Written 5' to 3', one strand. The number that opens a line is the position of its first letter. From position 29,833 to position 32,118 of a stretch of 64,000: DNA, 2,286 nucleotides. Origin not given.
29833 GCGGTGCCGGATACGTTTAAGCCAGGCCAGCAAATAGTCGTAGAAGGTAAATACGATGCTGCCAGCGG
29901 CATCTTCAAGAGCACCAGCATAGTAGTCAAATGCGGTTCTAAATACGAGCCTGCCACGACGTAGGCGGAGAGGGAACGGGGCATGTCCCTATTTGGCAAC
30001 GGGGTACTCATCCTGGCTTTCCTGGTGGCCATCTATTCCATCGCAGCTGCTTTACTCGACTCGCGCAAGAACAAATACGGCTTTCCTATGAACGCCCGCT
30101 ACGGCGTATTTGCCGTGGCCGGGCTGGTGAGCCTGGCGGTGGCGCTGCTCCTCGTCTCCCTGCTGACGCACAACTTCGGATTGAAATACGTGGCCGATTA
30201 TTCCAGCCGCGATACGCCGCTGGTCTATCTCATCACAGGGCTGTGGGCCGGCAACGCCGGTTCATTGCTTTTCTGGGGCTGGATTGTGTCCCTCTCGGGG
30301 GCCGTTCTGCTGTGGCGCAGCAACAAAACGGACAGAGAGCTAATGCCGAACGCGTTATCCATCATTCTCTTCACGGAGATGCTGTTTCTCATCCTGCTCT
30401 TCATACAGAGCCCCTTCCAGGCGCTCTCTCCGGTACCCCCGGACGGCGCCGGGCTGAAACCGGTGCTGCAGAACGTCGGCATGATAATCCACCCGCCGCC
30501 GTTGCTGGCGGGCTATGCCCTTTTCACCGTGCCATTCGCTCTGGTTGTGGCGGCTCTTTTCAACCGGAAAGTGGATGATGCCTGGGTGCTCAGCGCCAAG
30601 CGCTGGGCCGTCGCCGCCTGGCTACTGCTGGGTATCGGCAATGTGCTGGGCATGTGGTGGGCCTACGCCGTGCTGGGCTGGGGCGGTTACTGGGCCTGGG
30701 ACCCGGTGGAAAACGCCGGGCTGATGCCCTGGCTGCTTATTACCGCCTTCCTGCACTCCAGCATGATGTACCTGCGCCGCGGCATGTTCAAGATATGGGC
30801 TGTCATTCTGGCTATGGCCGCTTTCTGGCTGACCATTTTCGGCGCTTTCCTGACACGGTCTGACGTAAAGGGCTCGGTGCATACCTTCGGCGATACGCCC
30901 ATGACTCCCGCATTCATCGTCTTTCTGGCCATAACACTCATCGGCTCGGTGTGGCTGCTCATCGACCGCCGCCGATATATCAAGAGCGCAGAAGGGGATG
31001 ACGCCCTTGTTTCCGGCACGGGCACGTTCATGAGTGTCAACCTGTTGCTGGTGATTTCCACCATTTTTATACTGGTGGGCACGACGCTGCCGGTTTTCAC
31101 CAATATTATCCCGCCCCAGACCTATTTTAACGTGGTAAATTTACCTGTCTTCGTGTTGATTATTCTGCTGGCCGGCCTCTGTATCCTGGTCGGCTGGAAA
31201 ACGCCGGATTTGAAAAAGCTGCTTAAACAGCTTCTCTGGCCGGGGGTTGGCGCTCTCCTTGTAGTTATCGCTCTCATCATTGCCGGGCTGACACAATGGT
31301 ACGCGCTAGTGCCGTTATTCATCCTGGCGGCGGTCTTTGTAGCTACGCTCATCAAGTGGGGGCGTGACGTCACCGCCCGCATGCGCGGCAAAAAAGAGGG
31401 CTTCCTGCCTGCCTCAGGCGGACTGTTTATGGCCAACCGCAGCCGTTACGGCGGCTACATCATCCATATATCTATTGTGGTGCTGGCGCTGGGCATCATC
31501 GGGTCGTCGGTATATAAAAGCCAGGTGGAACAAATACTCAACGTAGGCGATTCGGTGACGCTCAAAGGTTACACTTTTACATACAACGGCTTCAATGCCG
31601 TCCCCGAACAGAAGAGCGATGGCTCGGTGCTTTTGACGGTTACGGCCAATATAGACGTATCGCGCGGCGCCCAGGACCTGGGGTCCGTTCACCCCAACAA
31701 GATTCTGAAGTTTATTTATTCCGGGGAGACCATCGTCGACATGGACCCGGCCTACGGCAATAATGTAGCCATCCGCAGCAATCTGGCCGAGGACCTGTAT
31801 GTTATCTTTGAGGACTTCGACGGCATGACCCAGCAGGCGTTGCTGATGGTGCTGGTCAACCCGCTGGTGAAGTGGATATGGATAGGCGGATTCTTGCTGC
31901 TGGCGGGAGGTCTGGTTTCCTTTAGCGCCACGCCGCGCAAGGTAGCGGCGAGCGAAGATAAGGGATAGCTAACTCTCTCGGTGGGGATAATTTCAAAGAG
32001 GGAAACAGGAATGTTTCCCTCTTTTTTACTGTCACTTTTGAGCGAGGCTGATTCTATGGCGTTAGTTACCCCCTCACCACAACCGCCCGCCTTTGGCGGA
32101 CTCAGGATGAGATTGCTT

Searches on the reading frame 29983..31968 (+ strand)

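Call 65: search_protein_families(library=pfam, proteins=[window:29983-31968:+], max_evalue=0.00001)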
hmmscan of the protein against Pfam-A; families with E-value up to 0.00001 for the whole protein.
window:29983-31968:+ (661 aa): 3 families
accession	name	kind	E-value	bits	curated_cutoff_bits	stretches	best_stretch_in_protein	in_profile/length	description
PF16327.10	CcmF_C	-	5e-38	131.5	28.7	1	313-648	2-321/323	Cytochrome c-type biogenesis protein CcmF C-terminal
PF01578.25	Cytochrom_C_asm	-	7.3e-35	121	29.9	1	88-293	1-206/212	Cytochrome C assembly protein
PF05140.19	ResB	-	1.4e-06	27.9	24.6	0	603-654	405-455/486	ResB-like family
